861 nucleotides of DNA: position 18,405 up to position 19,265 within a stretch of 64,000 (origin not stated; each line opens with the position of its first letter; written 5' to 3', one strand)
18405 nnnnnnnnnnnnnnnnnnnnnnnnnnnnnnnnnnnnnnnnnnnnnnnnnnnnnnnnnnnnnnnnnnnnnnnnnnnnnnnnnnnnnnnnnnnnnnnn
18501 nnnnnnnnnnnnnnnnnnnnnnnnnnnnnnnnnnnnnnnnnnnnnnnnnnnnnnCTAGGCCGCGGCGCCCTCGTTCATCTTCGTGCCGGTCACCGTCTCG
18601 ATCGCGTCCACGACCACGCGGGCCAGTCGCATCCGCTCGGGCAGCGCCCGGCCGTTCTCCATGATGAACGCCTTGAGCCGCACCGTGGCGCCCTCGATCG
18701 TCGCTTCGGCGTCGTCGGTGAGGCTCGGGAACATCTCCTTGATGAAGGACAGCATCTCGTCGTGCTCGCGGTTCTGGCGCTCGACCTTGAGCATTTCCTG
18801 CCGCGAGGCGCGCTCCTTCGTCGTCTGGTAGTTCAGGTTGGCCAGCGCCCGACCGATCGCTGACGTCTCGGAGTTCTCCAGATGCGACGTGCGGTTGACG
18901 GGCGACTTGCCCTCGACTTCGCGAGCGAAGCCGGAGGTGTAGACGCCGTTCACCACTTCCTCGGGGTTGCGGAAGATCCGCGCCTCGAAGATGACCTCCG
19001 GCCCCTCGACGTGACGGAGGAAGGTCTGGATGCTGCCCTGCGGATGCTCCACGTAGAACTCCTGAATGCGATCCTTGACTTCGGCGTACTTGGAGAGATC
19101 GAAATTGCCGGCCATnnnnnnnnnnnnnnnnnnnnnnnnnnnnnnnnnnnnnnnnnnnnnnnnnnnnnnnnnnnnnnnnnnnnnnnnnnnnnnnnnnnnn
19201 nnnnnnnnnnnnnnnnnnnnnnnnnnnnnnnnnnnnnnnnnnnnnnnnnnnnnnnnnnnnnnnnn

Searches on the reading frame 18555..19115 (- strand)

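Call 20: search_protein_families(library=pfam, proteins=[window:18555-19115:-], max_evalue=0.01)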
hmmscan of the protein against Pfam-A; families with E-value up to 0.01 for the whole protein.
window:18555-19115:- (186 aa): 2 families
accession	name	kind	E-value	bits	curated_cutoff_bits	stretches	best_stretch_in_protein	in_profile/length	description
PF11792.14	Baculo_LEF5_C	-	0.0041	17.2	24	1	106-126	15-35/42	Baculoviridae late expression factor 5 C-terminal domain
PF02845.22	CUE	-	0.0055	16.8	21.1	0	118-135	1-18/42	CUE domain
